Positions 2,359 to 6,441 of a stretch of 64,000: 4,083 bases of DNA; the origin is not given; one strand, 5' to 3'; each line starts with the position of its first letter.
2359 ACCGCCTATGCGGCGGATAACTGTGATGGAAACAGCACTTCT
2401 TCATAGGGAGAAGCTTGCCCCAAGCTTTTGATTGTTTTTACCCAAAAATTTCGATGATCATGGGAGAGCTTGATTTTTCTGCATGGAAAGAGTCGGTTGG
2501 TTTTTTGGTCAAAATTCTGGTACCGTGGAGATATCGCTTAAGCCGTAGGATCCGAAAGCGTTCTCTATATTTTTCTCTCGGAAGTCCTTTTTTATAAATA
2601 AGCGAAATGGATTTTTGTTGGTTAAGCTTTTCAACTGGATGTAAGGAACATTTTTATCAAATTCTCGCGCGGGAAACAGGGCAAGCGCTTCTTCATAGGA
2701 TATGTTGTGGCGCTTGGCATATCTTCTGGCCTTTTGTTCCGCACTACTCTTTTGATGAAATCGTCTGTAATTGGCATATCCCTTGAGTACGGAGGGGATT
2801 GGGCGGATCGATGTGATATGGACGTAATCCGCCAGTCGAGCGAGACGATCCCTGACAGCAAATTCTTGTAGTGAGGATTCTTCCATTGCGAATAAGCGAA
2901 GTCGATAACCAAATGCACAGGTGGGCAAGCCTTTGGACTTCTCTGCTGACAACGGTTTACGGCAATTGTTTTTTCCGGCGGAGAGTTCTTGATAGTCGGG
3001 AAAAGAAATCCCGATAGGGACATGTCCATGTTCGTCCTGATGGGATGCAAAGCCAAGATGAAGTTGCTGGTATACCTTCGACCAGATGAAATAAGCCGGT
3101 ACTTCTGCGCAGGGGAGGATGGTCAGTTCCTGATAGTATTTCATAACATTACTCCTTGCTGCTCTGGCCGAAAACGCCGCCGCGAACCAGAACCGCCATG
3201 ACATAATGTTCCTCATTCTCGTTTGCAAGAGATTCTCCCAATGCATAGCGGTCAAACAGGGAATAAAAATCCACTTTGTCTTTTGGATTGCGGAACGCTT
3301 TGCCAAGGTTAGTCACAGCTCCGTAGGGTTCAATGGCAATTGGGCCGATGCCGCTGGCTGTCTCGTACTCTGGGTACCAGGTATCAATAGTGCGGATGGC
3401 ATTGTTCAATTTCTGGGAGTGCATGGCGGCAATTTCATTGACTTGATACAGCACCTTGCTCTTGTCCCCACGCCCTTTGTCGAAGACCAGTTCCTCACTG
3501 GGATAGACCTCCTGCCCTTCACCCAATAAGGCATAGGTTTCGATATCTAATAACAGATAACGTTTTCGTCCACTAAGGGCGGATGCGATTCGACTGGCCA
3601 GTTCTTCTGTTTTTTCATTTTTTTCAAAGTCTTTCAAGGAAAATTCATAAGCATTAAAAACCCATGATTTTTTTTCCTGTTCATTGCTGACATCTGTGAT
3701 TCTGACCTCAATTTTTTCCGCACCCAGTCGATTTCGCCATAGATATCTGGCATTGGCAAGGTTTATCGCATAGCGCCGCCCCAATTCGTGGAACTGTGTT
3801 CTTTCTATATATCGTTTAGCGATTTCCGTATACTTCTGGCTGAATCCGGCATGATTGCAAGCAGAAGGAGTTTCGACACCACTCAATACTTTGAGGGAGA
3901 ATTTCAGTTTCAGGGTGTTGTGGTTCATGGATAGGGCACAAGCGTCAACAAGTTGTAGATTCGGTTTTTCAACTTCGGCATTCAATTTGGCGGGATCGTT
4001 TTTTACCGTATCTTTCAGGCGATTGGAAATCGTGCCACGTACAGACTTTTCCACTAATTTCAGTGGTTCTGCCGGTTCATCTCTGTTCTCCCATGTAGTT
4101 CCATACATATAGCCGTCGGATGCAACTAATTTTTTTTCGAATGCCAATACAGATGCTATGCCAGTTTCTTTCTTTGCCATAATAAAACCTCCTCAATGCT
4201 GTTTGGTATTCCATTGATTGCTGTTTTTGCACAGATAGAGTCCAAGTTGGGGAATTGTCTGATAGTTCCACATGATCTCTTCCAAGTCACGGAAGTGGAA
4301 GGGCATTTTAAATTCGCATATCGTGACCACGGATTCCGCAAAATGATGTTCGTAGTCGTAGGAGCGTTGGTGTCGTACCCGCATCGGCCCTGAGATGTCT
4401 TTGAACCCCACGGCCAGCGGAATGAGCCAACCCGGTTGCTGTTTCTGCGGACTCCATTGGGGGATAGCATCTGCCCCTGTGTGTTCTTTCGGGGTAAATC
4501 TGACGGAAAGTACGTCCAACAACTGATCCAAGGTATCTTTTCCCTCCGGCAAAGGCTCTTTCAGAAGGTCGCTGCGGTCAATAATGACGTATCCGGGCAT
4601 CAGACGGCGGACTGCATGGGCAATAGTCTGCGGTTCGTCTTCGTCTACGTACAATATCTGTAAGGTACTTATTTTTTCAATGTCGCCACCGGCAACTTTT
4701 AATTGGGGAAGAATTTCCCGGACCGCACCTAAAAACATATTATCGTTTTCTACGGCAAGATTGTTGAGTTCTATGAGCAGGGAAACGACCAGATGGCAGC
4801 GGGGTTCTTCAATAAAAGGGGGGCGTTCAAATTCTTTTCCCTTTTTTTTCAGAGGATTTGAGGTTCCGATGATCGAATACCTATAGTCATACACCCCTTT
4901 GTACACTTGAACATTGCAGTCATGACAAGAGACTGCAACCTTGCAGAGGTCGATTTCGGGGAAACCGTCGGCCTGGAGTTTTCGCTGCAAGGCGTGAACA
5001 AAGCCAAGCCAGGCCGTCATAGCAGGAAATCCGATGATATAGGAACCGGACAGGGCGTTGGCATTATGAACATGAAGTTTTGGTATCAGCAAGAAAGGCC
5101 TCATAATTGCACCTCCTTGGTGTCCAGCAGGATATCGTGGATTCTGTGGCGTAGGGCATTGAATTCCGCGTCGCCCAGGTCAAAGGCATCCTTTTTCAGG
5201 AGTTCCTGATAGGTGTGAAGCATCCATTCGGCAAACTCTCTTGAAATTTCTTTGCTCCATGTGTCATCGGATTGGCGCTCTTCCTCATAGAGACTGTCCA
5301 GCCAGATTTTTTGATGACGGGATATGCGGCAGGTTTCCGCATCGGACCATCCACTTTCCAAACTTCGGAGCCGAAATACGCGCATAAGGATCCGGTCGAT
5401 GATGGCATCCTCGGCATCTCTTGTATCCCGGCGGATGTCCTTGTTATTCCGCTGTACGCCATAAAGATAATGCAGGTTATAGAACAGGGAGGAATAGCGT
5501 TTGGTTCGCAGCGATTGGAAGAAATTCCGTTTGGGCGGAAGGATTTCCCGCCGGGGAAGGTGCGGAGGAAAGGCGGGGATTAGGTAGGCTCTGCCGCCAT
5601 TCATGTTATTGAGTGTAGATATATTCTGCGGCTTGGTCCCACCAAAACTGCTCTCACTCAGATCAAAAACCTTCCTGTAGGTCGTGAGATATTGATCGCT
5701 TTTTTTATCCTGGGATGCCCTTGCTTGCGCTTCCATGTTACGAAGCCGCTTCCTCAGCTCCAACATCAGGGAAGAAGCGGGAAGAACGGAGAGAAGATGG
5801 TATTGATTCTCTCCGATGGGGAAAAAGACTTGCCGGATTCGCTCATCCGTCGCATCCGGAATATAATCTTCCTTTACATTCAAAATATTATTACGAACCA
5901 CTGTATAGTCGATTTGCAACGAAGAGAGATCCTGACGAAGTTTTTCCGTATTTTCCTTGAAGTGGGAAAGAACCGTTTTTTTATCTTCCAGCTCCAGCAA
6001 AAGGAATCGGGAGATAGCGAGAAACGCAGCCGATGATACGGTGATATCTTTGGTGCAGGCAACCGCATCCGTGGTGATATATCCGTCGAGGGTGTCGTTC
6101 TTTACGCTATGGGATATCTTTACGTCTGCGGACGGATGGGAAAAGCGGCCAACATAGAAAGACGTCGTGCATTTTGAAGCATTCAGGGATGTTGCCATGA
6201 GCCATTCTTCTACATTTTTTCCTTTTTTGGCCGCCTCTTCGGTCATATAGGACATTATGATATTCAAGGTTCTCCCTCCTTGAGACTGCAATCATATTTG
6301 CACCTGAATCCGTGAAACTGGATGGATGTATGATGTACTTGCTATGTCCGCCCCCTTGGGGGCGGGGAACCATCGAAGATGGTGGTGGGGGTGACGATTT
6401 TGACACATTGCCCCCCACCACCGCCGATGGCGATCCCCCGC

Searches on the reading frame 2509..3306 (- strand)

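Call 8: search_protein_families(library=ncbifam, proteins=[window:2509-3306:-])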
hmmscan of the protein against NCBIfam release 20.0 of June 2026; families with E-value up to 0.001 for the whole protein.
window:2509-3306:- (265 aa): 1 family
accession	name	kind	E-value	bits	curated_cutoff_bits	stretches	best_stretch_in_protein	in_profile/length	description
TIGR02563.1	cas_Csy4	equivalog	1.5e-34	119.6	36.25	1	57-265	1-184/184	type I-F CRISPR-associated endoribonuclease Cas6/Csy4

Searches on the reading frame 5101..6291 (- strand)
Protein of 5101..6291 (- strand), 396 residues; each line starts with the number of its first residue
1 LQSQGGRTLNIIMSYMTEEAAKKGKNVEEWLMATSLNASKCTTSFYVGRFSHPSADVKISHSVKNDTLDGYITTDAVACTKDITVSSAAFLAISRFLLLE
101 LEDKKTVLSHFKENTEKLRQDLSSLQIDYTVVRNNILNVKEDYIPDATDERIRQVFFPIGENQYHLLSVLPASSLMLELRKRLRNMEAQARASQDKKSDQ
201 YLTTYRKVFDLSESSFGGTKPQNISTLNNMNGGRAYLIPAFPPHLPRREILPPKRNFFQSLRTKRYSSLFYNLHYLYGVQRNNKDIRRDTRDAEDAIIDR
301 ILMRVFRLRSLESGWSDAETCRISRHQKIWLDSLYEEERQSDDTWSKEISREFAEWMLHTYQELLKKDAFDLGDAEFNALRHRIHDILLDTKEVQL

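Call 8: search_protein_families(library=ncbifam, proteins=[window:5101-6291:-])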
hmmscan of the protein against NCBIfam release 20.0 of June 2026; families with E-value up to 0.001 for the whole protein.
window:5101-6291:- (396 aa): 1 family
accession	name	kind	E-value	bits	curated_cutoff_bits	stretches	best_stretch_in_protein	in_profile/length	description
TIGR02564.1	cas_Csy1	equivalog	1.6e-40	139.2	169.4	1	27-382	5-376/385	type I-F CRISPR-associated protein Csy1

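Call 17: find_related_loci(query=window:5101-6291:-, collection=genome_contigs, flank=3000)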
Query window:5101-6291:- (396 aa) in genome_contigs; peptide patterns used: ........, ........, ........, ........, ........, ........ (x = any residue, [..] = any of these).
109 stretches matched a pattern, but none encodes a relative of the query by tblastn (E <= 1e-3).

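Call 19: find_homologous_proteins(query=window:5101-6291:-, max_evalue=1e-10)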
Query window:5101-6291:- (396 aa): 864 proteins with E <= 1e-10 among 4107 candidates; the best 120 are listed.
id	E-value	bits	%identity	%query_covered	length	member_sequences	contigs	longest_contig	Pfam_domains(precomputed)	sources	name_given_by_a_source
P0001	3.1e-237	805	93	98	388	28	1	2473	PF09611.16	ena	-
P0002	8.8e-185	632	70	98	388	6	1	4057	PF09611.16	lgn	-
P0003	1.1e-154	533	59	98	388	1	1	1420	PF09611.16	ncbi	-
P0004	2.7e-134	466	89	60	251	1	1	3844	PF09611.16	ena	-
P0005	6.8e-132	458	54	97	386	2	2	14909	PF09611.16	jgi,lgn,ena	-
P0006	2.0e-128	447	53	97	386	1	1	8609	PF09611.16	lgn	-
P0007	1.4e-108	381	45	97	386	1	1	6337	PF09611.16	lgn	-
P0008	1.4e-102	362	45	96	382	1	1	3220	PF09611.16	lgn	-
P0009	1.6e-100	355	46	95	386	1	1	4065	PF09611.16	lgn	-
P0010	2.7e-100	354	44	96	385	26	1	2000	PF09611.16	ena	-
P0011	5.1e-98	347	44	95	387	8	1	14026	PF09611.16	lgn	-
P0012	4.0e-96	340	43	96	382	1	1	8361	PF09611.16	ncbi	-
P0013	1.3e-95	339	43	95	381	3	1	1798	PF09611.16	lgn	-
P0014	7.4e-93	330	42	93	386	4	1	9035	PF09611.16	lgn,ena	-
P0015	5.5e-92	327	42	96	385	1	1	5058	PF09611.16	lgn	-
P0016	5.2e-91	324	42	96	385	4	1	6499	PF09611.16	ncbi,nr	ncbi:MAG: hypothetical protein IKO94_02075 [Selenomonadaceae bacterium]|nr:hypothetical protein [Sel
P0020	3.6e-89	317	41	98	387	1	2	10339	PF09611.16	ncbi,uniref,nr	ncbi:type I-F CRISPR-associated protein Csy1 [Pectinatus frisingensis]|uniref:type I-F CRISPR-associ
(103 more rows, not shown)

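Call 20: find_encoding_contigs(protein=P0001, flank=4000, max_places=6)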
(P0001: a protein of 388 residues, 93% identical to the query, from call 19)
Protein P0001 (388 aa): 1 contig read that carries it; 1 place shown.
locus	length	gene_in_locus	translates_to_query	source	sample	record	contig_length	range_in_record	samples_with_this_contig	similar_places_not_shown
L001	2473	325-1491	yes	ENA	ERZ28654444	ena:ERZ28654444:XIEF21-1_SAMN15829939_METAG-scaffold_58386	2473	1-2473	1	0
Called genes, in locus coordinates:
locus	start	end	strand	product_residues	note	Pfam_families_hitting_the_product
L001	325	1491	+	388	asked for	PF09611:Cas_Csy1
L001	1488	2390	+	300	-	PF09614:Cas_Csy2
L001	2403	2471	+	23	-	?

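Call 21: find_encoding_contigs(protein=P0002, flank=4000, max_places=6)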
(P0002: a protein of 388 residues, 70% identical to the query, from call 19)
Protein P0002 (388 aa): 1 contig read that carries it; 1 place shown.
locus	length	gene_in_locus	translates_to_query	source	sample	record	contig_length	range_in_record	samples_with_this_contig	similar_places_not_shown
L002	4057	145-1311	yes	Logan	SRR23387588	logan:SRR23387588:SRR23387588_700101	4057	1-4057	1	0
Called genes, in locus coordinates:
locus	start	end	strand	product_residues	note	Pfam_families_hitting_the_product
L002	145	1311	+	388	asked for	PF09611:Cas_Csy1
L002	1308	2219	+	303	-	PF09614:Cas_Csy2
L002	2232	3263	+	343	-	PF09615:Cas_Csy3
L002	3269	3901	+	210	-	PF09618:Cas_Csy4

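Call 22: find_encoding_contigs(protein=P0005, flank=4000, max_places=6)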
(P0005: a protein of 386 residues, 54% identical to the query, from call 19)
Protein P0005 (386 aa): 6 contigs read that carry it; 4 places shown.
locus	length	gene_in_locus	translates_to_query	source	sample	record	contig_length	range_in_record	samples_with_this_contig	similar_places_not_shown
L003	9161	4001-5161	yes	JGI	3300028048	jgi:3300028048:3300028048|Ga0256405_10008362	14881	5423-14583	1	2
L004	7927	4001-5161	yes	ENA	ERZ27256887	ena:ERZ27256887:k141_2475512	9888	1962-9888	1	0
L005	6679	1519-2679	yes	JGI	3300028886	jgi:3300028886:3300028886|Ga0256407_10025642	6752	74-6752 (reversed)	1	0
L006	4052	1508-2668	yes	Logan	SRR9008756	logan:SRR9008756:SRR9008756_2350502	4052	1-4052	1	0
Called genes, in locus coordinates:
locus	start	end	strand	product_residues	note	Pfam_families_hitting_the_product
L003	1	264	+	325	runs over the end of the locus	PF01867:Cas_Cas1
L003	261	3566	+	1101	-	PF21384:Cas3_I-F_Cas2, PF18019:Cas3_HD (faint), PF22590:Cas3-like_C_2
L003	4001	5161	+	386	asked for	PF09611:Cas_Csy1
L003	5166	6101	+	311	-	PF09614:Cas_Csy2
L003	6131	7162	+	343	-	PF09615:Cas_Csy3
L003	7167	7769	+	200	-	PF09618:Cas_Csy4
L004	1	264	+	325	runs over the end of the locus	PF01867:Cas_Cas1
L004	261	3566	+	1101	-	PF21384:Cas3_I-F_Cas2, PF18019:Cas3_HD (faint), PF22590:Cas3-like_C_2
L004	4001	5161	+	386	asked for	PF09611:Cas_Csy1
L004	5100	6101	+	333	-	PF09614:Cas_Csy2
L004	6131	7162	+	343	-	PF09615:Cas_Csy3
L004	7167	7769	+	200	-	PF09618:Cas_Csy4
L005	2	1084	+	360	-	?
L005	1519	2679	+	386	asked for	PF09611:Cas_Csy1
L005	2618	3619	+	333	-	PF09614:Cas_Csy2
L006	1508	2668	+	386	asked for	PF09611:Cas_Csy1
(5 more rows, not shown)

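Call 23: find_encoding_contigs(protein=P0004, flank=4000, max_places=6)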
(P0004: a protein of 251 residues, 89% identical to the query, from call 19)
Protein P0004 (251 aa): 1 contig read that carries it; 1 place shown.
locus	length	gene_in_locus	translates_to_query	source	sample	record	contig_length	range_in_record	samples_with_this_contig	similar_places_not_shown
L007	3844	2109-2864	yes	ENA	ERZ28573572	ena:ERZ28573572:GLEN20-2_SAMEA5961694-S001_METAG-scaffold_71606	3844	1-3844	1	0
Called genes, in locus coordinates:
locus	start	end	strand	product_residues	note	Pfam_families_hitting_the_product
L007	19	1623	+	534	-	PF22590:Cas3-like_C_2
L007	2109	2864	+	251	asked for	PF09611:Cas_Csy1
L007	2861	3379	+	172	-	PF04542:Sigma70_r2, PF08281:Sigma70_r4_2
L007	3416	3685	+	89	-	-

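Call 31: find_encoding_contigs(protein=P0006, flank=4000, max_places=4)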
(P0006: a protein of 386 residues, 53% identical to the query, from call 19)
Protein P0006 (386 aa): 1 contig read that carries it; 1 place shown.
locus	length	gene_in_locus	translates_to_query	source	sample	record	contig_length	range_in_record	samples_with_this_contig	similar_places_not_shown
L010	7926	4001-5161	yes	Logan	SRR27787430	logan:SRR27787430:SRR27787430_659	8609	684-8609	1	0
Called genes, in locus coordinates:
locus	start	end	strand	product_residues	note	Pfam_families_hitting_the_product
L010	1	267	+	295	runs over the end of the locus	PF01867:Cas_Cas1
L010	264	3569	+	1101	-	PF21384:Cas3_I-F_Cas2, PF18019:Cas3_HD (faint), PF22590:Cas3-like_C_2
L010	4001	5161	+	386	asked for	PF09611:Cas_Csy1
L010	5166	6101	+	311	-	PF09614:Cas_Csy2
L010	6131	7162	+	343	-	PF09615:Cas_Csy3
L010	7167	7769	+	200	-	PF09618:Cas_Csy4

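Call 32: find_encoding_contigs(protein=P0007, flank=4000, max_places=4)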
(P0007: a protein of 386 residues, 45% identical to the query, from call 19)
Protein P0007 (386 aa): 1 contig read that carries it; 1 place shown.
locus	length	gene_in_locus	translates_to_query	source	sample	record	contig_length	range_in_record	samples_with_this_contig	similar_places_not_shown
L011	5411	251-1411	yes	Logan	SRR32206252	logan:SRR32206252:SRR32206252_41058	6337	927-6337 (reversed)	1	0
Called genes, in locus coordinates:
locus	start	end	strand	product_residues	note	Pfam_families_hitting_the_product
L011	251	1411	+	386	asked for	PF09611:Cas_Csy1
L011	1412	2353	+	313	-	PF09614:Cas_Csy2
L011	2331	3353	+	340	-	PF09615:Cas_Csy3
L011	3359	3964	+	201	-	PF09618:Cas_Csy4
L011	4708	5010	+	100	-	-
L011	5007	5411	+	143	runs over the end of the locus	-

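Call 33: find_encoding_contigs(protein=P0011, flank=4000, max_places=4)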
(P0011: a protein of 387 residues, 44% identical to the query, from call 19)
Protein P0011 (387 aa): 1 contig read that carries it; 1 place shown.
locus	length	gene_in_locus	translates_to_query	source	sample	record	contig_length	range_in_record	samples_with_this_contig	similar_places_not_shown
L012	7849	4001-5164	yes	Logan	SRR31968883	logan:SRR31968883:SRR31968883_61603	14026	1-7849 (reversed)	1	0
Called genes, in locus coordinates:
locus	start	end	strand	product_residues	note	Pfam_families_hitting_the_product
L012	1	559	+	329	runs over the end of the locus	PF01867:Cas_Cas1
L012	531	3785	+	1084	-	PF21384:Cas3_I-F_Cas2, PF18019:Cas3_HD (weak), PF22590:Cas3-like_C_2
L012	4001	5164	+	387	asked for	PF09611:Cas_Csy1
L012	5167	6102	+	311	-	PF09614:Cas_Csy2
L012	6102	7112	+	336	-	PF09615:Cas_Csy3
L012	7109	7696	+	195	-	PF09618:Cas_Csy4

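Call 47: list_cluster_members(proteins=[P0002, P0003, P0001])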
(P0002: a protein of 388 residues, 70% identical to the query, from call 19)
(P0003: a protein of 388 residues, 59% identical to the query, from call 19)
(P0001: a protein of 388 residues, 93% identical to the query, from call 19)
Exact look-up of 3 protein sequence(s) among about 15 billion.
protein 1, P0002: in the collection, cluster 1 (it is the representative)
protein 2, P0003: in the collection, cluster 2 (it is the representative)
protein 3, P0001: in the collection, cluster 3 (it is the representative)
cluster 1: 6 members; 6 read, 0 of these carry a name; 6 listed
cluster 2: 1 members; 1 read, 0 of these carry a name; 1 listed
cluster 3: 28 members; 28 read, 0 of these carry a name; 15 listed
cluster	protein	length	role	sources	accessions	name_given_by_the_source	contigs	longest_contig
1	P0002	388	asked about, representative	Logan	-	-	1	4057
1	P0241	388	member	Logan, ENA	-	-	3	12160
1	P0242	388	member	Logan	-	-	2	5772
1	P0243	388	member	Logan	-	-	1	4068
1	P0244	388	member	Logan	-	-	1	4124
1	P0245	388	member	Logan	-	-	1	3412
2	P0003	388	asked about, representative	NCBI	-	-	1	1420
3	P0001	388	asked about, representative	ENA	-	-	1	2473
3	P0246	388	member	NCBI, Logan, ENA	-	-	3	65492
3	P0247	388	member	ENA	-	-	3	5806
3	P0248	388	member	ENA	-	-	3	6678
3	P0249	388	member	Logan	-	-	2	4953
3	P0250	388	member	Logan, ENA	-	-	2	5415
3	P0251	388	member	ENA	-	-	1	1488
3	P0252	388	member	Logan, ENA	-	-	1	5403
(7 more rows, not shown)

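Call 48: find_encoding_contigs(protein=P0241, flank=4000, max_places=5)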
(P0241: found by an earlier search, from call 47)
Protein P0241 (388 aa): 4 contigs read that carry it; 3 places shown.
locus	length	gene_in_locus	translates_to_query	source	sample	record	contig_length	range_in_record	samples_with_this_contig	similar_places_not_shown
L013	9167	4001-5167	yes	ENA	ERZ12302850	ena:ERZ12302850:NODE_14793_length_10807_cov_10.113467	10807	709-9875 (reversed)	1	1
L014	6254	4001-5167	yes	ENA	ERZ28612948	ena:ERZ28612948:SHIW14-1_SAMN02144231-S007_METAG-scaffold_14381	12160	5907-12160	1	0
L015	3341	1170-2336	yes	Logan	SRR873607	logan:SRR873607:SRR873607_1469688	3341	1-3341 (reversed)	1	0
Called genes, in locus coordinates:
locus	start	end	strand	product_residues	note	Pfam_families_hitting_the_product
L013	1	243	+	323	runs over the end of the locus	PF01867:Cas_Cas1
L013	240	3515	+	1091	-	PF21384:Cas3_I-F_Cas2, PF00270:DEAD (faint), PF22590:Cas3-like_C_2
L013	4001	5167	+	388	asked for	PF09611:Cas_Csy1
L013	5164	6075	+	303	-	PF09614:Cas_Csy2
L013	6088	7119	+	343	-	PF09615:Cas_Csy3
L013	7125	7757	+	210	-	PF09618:Cas_Csy4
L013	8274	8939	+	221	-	-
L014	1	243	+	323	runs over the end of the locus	PF01867:Cas_Cas1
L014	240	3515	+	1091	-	PF21384:Cas3_I-F_Cas2, PF00270:DEAD (faint), PF22590:Cas3-like_C_2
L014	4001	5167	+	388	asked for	PF09611:Cas_Csy1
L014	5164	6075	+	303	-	PF09614:Cas_Csy2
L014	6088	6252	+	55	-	?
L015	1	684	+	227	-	?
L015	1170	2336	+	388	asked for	PF09611:Cas_Csy1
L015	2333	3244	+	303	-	PF09614:Cas_Csy2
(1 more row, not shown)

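Call 49: find_encoding_contigs(protein=P0246, flank=2000, max_places=5)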
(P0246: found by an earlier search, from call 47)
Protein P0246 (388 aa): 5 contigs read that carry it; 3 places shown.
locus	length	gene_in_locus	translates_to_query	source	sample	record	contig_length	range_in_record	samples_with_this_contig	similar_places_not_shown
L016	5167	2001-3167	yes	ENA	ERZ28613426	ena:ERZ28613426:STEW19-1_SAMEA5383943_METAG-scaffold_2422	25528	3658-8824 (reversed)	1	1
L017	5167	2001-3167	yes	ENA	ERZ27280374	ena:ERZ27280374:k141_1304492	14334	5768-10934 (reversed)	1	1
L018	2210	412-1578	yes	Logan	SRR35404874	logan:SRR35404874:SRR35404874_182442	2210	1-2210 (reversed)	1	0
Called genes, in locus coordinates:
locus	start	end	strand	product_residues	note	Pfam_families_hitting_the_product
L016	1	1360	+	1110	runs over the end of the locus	PF21384:Cas3_I-F_Cas2, PF00270:DEAD (faint), PF22590:Cas3-like_C_2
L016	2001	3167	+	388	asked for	PF09611:Cas_Csy1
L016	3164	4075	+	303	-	PF09614:Cas_Csy2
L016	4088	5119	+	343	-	PF09615:Cas_Csy3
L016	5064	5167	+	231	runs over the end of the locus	PF09618:Cas_Csy4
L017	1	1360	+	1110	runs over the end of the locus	PF21384:Cas3_I-F_Cas2, PF00270:DEAD (faint), PF22590:Cas3-like_C_2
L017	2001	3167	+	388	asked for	PF09611:Cas_Csy1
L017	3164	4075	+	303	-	PF09614:Cas_Csy2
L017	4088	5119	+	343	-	PF09615:Cas_Csy3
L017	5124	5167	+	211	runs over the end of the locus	PF09618:Cas_Csy4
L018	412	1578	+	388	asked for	PF09611:Cas_Csy1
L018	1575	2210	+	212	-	?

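Call 78: find_encoding_contigs(protein=P0020, flank=1500, max_places=2)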
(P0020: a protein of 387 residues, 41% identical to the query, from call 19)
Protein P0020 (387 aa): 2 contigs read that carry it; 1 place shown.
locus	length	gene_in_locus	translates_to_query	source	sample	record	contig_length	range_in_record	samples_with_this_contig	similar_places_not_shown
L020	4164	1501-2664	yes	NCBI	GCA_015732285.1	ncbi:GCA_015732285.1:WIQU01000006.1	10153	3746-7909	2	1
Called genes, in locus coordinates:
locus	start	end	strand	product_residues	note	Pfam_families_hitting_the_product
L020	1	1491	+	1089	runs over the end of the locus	PF21384:Cas3_I-F_Cas2, PF00270:DEAD (faint), PF22590:Cas3-like_C_2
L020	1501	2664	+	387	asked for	PF09611:Cas_Csy1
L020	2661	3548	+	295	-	PF09614:Cas_Csy2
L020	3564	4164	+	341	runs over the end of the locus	PF09615:Cas_Csy3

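Call 79: find_encoding_contigs(protein=P0016, flank=1500, max_places=2)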
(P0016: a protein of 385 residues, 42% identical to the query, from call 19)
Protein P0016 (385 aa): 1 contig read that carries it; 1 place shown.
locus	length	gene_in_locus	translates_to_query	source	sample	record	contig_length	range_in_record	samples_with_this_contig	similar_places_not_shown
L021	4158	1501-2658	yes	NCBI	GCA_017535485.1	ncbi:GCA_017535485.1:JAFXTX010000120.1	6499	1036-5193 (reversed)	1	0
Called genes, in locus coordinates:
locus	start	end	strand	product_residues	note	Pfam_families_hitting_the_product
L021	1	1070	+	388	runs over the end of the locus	PF02350:Epimerase_2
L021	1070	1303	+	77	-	PF09527:ATPase_gene1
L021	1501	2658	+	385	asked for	PF09611:Cas_Csy1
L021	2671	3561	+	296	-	PF09614:Cas_Csy2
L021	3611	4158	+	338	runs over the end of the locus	PF09615:Cas_Csy3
